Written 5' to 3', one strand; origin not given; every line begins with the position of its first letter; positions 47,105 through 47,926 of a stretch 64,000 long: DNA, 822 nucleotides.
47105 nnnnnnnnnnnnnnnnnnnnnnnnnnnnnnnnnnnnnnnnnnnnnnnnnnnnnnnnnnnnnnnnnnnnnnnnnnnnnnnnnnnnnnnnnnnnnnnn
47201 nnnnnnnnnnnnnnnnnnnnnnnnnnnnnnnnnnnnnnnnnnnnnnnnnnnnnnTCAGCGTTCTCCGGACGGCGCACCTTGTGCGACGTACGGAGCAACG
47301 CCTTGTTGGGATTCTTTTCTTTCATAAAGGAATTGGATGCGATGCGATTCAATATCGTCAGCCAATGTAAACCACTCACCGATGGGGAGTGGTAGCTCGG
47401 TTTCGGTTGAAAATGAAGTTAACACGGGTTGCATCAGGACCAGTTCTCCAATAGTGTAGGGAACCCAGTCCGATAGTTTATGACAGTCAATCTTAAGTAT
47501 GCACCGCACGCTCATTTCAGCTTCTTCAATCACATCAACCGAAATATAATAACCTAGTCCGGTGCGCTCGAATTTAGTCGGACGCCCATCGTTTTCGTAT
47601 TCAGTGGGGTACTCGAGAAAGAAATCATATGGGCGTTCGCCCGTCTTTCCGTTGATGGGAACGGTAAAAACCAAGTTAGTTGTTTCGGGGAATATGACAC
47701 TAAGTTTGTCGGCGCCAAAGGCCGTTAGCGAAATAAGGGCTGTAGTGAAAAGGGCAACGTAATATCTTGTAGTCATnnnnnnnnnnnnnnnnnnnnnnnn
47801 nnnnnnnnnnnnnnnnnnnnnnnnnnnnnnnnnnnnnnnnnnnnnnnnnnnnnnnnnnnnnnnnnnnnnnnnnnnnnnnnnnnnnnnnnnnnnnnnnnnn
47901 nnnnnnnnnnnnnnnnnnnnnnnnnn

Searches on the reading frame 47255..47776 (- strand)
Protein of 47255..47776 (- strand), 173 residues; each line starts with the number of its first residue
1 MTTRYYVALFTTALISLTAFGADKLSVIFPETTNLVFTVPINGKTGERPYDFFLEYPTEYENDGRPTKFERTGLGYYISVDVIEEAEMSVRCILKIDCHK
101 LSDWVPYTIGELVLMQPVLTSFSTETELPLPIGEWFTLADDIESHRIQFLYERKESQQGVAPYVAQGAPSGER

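Call 32: find_encoding_contigs(protein=window:47255-47776:-, flank=4000, max_places=10)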
Protein window:47255-47776:- (173 aa): 22 contigs read that carry it; 10 places shown.
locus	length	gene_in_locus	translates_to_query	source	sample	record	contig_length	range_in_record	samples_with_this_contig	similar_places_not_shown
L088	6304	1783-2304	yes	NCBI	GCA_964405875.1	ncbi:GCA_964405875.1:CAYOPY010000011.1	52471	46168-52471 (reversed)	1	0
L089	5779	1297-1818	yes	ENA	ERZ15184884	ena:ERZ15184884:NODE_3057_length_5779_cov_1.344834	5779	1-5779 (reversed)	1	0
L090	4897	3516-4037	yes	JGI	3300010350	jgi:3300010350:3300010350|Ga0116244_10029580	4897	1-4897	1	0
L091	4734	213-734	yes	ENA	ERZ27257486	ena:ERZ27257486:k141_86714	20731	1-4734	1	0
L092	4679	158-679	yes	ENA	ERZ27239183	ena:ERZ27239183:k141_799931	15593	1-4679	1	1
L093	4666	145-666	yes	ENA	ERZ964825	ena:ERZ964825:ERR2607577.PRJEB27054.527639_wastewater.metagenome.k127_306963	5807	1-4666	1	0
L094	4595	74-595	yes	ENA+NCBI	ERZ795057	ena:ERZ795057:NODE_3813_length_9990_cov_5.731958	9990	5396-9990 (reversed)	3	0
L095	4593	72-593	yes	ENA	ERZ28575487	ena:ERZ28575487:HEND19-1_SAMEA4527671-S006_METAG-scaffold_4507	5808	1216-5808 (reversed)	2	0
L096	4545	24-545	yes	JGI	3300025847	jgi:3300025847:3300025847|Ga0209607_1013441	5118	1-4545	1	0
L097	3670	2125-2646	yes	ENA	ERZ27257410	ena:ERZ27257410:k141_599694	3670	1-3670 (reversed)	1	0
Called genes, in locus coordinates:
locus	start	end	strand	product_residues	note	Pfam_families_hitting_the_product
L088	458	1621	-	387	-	PF01548:DEDD_Tnp_IS110, PF02371:Transposase_20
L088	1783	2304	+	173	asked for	-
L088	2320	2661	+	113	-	-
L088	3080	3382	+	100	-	PF01381:HTH_3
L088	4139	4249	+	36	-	-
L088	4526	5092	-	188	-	PF04011:LemA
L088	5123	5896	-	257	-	PF04536:TPM_phosphatase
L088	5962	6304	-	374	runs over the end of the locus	PF01612:DNA_pol_A_exo1, PF00570:HRDC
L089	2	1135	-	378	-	?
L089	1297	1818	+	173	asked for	-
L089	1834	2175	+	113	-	-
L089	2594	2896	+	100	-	PF01381:HTH_3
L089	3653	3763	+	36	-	-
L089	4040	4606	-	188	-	PF04011:LemA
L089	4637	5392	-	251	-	PF04536:TPM_phosphatase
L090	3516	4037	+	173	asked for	-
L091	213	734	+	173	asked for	-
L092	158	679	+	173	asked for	-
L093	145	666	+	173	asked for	-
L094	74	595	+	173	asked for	-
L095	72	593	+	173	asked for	-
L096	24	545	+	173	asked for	-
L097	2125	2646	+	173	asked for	-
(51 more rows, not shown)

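Call 62: search_protein_families(library=pfam, proteins=[window:47255-47776:-], max_evalue=0.001)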
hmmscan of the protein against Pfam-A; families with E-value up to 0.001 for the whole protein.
window:47255-47776:- (173 aa): 0 families
